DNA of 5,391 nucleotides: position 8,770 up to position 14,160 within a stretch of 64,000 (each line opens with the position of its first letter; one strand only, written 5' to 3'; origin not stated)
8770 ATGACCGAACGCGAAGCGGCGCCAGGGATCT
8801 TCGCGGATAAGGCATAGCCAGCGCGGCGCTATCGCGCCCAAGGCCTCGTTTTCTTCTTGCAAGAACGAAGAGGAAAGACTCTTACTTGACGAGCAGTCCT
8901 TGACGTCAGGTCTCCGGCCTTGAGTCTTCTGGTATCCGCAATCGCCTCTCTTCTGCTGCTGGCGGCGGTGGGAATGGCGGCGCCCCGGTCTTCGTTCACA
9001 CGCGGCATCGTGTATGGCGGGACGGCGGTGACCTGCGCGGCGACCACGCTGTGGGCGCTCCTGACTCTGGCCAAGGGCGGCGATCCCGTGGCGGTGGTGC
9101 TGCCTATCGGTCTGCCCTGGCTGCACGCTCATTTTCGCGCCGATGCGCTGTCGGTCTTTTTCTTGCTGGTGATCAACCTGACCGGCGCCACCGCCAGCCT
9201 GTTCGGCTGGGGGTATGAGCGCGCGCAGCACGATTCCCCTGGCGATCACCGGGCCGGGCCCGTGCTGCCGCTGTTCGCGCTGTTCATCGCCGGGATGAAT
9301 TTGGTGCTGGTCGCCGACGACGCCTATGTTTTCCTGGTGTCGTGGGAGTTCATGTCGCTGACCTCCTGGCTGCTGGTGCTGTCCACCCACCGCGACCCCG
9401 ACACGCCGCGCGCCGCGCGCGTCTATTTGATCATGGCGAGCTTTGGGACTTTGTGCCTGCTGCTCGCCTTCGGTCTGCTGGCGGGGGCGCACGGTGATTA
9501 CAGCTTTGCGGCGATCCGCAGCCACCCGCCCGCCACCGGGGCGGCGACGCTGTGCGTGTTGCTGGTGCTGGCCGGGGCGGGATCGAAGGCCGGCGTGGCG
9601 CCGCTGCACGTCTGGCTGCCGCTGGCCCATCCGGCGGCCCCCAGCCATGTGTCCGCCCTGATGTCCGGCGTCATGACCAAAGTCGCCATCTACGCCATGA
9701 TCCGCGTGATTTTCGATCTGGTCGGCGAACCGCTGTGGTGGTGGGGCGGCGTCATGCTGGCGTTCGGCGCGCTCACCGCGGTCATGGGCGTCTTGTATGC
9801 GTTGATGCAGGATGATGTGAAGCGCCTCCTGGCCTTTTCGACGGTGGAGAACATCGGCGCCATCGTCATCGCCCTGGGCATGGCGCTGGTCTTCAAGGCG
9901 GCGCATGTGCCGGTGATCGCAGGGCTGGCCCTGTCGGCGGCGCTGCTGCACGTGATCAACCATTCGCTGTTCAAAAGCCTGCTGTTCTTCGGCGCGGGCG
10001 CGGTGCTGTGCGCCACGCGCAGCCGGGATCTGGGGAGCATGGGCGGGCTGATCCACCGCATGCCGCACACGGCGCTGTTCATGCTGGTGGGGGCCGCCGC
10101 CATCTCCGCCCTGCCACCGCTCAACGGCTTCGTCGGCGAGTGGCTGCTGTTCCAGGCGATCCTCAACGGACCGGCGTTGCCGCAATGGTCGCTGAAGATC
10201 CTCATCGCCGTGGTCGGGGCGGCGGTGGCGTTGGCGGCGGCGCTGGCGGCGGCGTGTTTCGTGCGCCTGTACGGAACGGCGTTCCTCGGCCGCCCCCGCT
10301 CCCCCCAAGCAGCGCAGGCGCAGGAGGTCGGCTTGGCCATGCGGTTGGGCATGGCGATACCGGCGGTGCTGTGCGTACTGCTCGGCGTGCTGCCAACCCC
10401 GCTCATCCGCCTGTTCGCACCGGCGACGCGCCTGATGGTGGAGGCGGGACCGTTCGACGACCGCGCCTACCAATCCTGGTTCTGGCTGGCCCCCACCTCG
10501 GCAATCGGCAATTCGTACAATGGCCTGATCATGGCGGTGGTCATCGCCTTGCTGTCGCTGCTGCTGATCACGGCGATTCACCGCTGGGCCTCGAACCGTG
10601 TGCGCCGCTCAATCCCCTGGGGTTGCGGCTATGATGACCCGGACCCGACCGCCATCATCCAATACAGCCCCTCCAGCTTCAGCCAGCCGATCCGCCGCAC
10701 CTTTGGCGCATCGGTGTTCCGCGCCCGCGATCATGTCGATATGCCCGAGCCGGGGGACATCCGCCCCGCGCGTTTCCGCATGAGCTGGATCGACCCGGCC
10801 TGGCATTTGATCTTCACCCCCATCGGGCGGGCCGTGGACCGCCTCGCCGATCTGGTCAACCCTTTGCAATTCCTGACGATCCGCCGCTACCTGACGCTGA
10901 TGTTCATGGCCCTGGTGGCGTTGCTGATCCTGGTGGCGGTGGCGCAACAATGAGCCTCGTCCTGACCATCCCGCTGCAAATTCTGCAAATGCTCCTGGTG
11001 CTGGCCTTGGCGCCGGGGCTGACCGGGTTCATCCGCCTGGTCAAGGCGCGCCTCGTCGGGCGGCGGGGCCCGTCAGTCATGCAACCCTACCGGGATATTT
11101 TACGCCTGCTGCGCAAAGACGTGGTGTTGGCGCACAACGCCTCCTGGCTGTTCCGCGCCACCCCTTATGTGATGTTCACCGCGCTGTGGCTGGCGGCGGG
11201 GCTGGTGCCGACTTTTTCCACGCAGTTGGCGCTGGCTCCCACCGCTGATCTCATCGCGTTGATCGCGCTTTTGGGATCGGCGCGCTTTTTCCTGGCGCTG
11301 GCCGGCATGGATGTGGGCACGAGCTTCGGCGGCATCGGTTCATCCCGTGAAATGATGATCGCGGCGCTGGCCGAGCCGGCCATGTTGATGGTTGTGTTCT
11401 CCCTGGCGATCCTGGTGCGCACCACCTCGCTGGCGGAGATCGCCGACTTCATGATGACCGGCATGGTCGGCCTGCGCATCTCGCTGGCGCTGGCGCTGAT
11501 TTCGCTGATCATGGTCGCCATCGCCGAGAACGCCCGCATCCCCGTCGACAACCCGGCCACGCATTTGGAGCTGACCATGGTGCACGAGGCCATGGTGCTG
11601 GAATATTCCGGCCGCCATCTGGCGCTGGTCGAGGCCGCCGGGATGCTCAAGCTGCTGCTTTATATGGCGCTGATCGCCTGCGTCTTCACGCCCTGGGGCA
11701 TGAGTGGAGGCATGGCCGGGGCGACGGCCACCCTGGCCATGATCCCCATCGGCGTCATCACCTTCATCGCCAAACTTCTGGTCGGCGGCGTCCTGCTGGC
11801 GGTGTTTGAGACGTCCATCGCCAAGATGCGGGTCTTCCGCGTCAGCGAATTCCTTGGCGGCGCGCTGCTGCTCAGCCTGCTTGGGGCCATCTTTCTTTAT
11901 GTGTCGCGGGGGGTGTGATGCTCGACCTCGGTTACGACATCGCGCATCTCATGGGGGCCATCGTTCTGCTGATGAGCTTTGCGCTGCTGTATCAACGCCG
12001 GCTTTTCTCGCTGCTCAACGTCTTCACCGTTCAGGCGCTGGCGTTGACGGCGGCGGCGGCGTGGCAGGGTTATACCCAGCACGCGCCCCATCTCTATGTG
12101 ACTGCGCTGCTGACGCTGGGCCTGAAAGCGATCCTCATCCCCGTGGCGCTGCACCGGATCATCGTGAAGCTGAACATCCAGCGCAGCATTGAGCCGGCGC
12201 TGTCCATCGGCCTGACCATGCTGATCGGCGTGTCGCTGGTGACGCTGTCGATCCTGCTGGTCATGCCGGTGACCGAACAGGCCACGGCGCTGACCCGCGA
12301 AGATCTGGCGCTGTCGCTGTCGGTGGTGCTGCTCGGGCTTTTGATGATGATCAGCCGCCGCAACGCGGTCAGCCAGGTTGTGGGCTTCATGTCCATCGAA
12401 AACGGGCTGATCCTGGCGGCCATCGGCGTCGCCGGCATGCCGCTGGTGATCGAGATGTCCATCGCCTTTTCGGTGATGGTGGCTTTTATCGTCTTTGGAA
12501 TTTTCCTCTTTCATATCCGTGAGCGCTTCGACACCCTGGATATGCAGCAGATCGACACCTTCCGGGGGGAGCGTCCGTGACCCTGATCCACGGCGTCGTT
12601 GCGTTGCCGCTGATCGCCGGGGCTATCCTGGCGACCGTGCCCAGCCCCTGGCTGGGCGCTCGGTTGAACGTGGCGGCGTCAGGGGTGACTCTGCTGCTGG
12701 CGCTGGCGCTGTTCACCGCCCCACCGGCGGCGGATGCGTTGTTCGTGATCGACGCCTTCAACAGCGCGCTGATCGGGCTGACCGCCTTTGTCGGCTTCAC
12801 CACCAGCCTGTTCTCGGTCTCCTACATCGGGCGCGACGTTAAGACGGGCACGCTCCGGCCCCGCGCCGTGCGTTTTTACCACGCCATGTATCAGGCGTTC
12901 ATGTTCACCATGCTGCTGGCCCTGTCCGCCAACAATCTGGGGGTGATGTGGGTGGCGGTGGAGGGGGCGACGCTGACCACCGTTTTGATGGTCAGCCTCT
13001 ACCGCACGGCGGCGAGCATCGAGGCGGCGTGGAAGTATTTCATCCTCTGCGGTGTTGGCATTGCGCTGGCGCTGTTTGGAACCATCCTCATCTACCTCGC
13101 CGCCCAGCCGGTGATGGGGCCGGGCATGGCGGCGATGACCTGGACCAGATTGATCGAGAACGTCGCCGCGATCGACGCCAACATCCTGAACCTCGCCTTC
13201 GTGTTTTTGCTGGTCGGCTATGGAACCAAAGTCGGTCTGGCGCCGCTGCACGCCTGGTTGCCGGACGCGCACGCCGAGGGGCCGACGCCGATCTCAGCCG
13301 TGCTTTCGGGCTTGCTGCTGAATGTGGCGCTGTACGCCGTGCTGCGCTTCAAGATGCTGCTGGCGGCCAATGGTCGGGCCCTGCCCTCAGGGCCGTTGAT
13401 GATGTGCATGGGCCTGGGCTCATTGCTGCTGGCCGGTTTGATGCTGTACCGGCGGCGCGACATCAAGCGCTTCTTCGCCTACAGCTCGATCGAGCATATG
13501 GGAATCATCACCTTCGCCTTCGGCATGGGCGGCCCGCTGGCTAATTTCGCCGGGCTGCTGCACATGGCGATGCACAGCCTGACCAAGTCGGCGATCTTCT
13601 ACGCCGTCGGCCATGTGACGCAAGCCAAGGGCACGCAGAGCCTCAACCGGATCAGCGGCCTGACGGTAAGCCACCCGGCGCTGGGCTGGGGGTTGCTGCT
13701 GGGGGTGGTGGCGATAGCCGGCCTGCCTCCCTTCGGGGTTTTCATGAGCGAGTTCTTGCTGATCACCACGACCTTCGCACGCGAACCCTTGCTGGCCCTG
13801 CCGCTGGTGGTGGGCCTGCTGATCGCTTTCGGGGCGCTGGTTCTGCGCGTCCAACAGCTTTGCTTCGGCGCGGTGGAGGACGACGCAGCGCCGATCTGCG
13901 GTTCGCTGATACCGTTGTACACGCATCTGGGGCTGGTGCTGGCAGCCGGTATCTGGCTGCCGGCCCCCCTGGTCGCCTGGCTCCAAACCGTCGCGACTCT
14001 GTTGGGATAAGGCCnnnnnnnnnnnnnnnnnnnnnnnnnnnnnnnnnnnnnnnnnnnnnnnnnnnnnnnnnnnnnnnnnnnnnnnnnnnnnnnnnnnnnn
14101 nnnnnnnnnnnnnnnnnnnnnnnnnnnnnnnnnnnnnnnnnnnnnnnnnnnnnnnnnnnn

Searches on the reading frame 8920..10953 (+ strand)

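Call 59: search_protein_families(library=pfam, proteins=[window:8920-10953:+], max_evalue=0.00001)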
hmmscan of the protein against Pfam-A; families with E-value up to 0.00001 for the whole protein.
window:8920-10953:+ (677 aa): 1 family
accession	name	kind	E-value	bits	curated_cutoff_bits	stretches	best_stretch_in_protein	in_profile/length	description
PF00361.26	Proton_antipo_M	-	8.8e-52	176.6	21.5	1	132-417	1-278/294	NADH:quinone oxidoreductase/Mrp antiporter, TM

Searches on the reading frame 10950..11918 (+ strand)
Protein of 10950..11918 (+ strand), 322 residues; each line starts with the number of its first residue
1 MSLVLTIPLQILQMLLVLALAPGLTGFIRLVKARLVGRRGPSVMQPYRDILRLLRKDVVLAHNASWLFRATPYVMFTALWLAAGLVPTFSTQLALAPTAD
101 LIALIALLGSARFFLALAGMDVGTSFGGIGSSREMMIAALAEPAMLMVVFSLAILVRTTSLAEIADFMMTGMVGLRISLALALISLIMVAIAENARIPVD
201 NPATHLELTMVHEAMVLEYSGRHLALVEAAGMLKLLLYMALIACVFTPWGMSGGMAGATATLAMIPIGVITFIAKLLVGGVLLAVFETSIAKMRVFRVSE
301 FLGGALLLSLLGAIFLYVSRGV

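Call 59: search_protein_families(library=pfam, proteins=[window:10950-11918:+], max_evalue=0.00001)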
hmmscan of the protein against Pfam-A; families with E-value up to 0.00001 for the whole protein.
window:10950-11918:+ (322 aa): 1 family
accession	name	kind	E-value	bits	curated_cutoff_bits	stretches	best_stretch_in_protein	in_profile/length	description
PF00146.26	NADHdh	-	1e-34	120.7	27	1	11-315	3-295/298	NADH dehydrogenase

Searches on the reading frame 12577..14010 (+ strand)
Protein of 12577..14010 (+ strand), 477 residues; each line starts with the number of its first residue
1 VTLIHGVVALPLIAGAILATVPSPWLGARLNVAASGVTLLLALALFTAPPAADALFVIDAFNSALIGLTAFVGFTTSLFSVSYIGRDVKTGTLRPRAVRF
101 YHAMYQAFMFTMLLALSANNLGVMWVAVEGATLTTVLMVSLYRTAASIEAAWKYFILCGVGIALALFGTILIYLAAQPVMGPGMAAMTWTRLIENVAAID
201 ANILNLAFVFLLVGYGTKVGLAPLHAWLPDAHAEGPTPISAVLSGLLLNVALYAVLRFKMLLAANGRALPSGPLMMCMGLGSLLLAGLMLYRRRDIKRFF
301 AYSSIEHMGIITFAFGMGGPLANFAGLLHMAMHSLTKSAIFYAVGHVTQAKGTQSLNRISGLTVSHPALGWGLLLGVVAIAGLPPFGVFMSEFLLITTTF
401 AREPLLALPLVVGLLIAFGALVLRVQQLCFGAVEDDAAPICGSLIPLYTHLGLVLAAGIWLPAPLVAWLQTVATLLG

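Call 59: search_protein_families(library=pfam, proteins=[window:12577-14010:+], max_evalue=0.00001)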
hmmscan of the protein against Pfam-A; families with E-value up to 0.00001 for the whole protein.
window:12577-14010:+ (477 aa): 1 family
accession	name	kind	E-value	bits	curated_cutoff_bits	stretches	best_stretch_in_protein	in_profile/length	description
PF00361.26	Proton_antipo_M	-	5.2e-51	174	21.5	1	118-413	1-290/294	NADH:quinone oxidoreductase/Mrp antiporter, TM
